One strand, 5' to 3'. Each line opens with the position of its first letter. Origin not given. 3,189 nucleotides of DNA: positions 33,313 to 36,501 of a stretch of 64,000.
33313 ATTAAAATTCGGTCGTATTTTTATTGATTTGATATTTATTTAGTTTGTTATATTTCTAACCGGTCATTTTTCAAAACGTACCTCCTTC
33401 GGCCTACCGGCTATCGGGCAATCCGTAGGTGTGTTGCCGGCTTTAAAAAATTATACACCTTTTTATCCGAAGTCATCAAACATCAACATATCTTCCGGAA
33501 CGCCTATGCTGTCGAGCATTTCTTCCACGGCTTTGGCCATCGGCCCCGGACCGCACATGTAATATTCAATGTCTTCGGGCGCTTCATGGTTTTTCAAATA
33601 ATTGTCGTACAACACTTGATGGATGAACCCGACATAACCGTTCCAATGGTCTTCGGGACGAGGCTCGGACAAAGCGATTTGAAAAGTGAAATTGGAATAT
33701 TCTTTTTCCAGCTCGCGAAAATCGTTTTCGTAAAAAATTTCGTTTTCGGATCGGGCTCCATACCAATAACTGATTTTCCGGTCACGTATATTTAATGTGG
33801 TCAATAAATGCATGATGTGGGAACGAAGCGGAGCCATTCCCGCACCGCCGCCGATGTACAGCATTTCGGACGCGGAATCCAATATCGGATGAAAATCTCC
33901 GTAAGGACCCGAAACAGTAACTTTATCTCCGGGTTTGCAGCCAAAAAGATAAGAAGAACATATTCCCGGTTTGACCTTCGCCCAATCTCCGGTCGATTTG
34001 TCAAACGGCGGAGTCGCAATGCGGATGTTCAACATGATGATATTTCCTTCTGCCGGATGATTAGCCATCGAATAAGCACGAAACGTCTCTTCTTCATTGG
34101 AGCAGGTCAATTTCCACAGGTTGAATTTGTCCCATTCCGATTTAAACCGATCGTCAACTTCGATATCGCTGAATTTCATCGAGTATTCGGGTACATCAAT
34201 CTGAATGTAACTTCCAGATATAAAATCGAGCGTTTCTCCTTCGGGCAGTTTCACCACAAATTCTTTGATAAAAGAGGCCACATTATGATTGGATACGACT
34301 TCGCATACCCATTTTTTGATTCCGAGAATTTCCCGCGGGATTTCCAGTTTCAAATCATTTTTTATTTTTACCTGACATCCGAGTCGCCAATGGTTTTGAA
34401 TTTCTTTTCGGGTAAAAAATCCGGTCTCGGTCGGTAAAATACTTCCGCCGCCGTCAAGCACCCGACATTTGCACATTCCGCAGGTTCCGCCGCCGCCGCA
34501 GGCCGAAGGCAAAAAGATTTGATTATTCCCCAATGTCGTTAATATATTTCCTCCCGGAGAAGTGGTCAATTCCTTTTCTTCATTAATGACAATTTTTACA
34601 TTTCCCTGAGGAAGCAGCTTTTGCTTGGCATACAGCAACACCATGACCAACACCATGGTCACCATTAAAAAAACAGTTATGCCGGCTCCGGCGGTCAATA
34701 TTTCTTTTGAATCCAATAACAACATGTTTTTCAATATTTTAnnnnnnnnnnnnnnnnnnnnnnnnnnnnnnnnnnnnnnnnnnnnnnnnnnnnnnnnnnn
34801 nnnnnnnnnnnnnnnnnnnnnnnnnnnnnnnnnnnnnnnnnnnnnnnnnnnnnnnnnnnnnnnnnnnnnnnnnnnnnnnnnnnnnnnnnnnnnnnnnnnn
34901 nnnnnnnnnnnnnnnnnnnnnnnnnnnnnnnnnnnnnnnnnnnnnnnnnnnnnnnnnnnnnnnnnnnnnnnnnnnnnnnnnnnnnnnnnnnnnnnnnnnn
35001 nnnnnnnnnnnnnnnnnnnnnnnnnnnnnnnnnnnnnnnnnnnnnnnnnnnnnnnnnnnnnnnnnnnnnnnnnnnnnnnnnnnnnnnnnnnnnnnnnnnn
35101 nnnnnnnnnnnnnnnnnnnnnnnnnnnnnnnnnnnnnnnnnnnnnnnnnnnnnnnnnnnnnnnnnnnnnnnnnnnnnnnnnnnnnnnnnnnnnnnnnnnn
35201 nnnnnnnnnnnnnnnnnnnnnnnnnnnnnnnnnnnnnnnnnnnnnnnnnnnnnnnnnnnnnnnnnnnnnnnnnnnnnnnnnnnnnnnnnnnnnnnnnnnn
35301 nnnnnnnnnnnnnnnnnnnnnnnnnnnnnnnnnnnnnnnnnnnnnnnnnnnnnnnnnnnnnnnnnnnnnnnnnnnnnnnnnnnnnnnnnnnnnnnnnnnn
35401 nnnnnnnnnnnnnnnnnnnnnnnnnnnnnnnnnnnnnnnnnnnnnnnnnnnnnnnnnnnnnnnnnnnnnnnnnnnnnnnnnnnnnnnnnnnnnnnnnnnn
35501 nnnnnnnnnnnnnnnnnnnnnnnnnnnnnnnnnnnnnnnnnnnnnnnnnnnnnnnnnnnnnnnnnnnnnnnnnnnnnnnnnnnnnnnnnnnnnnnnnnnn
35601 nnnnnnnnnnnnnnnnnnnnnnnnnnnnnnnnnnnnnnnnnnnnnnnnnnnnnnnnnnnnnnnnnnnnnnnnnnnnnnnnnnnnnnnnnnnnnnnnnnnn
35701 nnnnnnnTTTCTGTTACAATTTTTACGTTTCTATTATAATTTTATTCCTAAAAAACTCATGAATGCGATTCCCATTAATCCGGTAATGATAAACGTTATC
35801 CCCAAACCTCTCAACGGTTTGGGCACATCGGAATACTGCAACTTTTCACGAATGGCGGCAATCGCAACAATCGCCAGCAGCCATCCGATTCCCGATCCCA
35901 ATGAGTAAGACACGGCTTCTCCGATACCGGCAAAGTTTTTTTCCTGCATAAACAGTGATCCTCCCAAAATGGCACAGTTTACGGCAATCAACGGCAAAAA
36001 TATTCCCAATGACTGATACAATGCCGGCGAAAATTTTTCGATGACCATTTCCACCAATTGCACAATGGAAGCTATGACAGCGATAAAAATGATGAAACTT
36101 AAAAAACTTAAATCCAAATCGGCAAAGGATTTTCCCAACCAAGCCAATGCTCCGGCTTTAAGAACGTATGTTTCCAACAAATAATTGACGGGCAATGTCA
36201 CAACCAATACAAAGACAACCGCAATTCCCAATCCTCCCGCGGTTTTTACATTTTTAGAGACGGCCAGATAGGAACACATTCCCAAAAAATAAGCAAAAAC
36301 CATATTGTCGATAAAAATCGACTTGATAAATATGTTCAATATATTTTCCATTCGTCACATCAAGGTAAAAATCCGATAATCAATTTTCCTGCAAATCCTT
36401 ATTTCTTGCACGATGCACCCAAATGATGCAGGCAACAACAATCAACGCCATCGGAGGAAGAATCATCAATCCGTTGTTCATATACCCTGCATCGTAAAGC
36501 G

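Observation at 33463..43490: Na+-NQR operon interrupted at three junctions by unrelated genes packed at operon spacing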

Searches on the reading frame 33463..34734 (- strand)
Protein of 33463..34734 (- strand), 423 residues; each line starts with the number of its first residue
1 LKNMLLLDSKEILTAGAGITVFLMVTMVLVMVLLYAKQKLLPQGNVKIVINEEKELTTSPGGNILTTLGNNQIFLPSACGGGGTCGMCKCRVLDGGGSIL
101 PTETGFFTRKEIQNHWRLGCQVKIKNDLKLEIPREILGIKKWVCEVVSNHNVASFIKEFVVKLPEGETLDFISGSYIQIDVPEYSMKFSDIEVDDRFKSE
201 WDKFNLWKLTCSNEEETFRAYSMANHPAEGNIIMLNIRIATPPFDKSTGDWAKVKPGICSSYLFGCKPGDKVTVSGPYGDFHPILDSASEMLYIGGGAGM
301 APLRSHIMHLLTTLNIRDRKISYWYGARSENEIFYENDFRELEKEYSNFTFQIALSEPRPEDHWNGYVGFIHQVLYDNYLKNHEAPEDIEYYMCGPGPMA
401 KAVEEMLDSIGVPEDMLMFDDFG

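Call 3: search_protein_families(library=pfam, proteins=[window:33463-34734:-], max_evalue=0.01)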
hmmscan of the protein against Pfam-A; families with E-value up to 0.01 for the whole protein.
window:33463-34734:- (423 aa): 3 families
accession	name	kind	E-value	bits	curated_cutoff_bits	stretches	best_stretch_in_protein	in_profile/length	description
PF00175.26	NAD_binding_1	-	7.7e-17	62.4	22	1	294-404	2-108/109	Oxidoreductase NAD-binding domain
PF00111.32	Fer2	-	6.8e-11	42.4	21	1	52-125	6-77/77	2Fe-2S iron-sulfur cluster binding domain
PF00970.30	FAD_binding_6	-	1.9e-09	38.2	21.1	1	212-281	42-97/99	Oxidoreductase FAD-binding domain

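Call 4: search_protein_families(library=ncbifam, proteins=[window:33463-34734:-], max_evalue=0.01)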
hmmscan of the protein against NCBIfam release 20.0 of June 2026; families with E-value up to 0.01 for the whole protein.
window:33463-34734:- (423 aa): 26 families (the best 25 are shown)
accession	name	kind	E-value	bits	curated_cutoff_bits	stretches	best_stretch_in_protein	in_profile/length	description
TIGR01941.1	nqrF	equivalog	3.1e-183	609.3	295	1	18-423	4-404/405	NADH:ubiquinone reductase (Na(+)-transporting) subunit F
NF040810.1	BenC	equivalog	1.6e-31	109.7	430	2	253-422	170-330/333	benzoate 1,2-dioxygenase electron transfer component BenC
NF045803.1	MethMoxFADbindMmoC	equivalog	1.8e-31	109.2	500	2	217-422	155-340/343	aromatic/alkene monooxygenase hydroxylase FAD-binding subunit MmoC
NF058606.1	GlBtMonoRdsGbcB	equivalog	1.7e-23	83.1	500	2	253-412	82-237/362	glycine betaine monooxygenase reductase subunit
NF007964.0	PRK10684.1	equivalog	4.5e-23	81.7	383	2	211-422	47-237/333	NADH oxidoreductase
NF008822.0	PRK11872.1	equivalog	5.5e-21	74.9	402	1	215-420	150-333/341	anthranilate 1,2-dioxygenase electron transfer component AntC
NF009805.0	PRK13289.1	equivalog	1.6e-19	70.1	432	1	155-423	168-393/399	NO-inducible flavohemoprotein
NF005963.0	PRK08051.1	equivalog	2.4e-17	63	230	1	214-422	42-230/233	NAD(P)H-flavin reductase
TIGR02160.1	PA_CoA_Oxy5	hypoth_equivalog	9.7e-16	57.5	420.8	1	253-422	71-241/352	1,2-phenylacetyl-CoA epoxidase subunit PaaE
NF006220.0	PRK08345.1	subfamily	8.1e-15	54.8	395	1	256-412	80-241/294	cytochrome-c3 hydrogenase subunit gamma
NF000796.0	PRK00054.1-1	equivalog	5e-14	52.2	224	1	228-411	30-193/254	dihydroorotate dehydrogenase electron transfer subunit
NF052252.1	flav_redu_LuxG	exception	4.8e-13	48.8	340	1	219-409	43-216/232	flavin mononucleotide reductase LuxG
NF058510.1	bifunc_CpcD_PetH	exception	6.9e-12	44.8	635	1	256-409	218-378/405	bifunctional rod-capping linker CpcD/ferredoxin--NADP reductase PetH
NF045929.1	FNRPetHCyano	equivalog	1.2e-11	44.1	600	1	256-409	222-384/411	ferredoxin--NADP reductase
NF040756.1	corr_regen_AcsV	exception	1.9e-11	43.1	800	1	52-192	7-148/632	corrinoid activation/regeneration protein AcsV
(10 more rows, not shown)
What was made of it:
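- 33463..34734 (-): nqrF (423 aa from the TTG; 420 aa from the ATG at 34725). TIGR01941 609 bits (call 4); Fer2, FAD_binding_6 and NAD_binding_1 domains (call 3).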

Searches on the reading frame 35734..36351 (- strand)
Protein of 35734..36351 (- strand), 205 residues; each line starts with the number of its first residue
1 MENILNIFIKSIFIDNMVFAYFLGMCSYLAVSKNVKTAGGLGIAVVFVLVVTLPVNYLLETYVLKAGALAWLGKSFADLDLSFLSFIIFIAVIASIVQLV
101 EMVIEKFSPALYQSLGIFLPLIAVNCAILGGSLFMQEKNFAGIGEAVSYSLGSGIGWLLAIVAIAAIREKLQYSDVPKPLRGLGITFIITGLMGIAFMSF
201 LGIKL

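Call 3: search_protein_families(library=pfam, proteins=[window:35734-36351:-], max_evalue=0.01)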
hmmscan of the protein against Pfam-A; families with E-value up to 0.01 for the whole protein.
window:35734-36351:- (205 aa): 1 family
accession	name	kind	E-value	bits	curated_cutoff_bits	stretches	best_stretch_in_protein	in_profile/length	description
PF02508.19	Rnf-Nqr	-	9.6e-58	195.5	23.8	1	5-203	2-173/174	Rnf-Nqr subunit, membrane protein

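Call 4: search_protein_families(library=ncbifam, proteins=[window:35734-36351:-], max_evalue=0.01)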
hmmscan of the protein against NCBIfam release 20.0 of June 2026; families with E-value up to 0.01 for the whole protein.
window:35734-36351:- (205 aa): 12 families
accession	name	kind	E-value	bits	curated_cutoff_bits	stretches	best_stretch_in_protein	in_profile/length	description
TIGR01940.1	nqrE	equivalog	5.7e-94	314.1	247.55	1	3-204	2-200/200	NADH:ubiquinone reductase (Na(+)-transporting) subunit E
NF002200.0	PRK01061.1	equivalog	2e-78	263.5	351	1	3-205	10-211/250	Na(+)-translocating NADH-quinone reductase subunit E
NF009108.0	PRK12456.1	equivalog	1.3e-62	211.5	398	1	2-205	3-199/199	Na(+)-translocating NADH-quinone reductase subunit E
TIGR01943.1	rnfA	subfamily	7.7e-57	192.8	229.3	1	3-203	2-189/190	RnfABCDGE type electron transport complex subunit A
NF003481.0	PRK05151.1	equivalog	9.5e-49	166.2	240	1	1-203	1-190/193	electron transport complex subunit RsxA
NF041835.1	rnfA_Methano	equivalog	7.3e-46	157.1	300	1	3-202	5-191/195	Rnf electron transport complex subunit RnfA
NF009070.0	PRK12405.1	subfamily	1.2e-27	96.6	184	2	88-171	71-152/231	electron transport complex subunit RsxE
TIGR01948.1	rnfE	subfamily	3.4e-25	88.8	213.4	2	88-171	67-148/196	RnfABCDGE type electron transport complex subunit E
NF041839.1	rnfE_Methano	equivalog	5.5e-25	88.4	350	2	87-175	68-154/203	Rnf electron transport complex subunit RnfE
NF006777.0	PRK09292.1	equivalog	2.3e-14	53.6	235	2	86-171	72-155/209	NADH:ubiquinone reductase (Na(+)-transporting) subunit D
TIGR01939.1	nqrD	equivalog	5.4e-13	49.2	244.85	2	86-172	71-155/207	NADH:ubiquinone reductase (Na(+)-transporting) subunit D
NF000825.0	PRK00068.1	subfamily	0.0012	16.8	995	1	6-122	174-299/973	hypothetical protein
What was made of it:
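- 35734..36351 (-): nqrE (205 aa). TIGR01940 314 bits (call 4).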

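Call 67: search_solved_structures(query=window:35734-36351:-, show_alignments=1, max_evalue=1e-20)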
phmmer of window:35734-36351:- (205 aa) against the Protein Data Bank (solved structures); distinct sequences matched with E-value up to 1e-20: 4.
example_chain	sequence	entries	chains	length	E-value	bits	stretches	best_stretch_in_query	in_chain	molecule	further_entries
7xk3_E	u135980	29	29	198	2.6e-67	230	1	1-205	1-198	Na(+)-translocating NADH-quinone reductase subunit E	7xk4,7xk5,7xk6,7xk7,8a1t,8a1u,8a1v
9eri_A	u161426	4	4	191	7e-42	147.1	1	4-205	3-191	Na(+)-translocating ferredoxin:NAD(+) oxidoreductase complex subunit A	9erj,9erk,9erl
7zc6_A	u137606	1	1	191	4.3e-41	144.5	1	4-203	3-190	RnfA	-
8ahx_A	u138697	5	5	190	1.5e-31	113.4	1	8-203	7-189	Ion-translocating oxidoreductase complex subunit A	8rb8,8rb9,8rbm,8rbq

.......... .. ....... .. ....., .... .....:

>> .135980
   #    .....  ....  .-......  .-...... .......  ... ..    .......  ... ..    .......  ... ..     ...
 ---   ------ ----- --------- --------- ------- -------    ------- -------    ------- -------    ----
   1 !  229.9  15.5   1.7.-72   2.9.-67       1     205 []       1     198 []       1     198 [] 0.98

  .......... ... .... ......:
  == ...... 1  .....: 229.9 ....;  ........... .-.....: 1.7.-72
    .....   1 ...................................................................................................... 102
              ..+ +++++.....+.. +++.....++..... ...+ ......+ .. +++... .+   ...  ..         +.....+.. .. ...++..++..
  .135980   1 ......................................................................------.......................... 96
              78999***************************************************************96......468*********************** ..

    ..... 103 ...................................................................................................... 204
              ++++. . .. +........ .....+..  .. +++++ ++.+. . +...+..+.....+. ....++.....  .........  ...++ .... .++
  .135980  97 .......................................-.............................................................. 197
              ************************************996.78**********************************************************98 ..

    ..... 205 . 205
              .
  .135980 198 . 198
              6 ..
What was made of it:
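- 35734..36351 (-): The Cys residues align with V. cholerae NqrE C26 and C120 (call 67).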
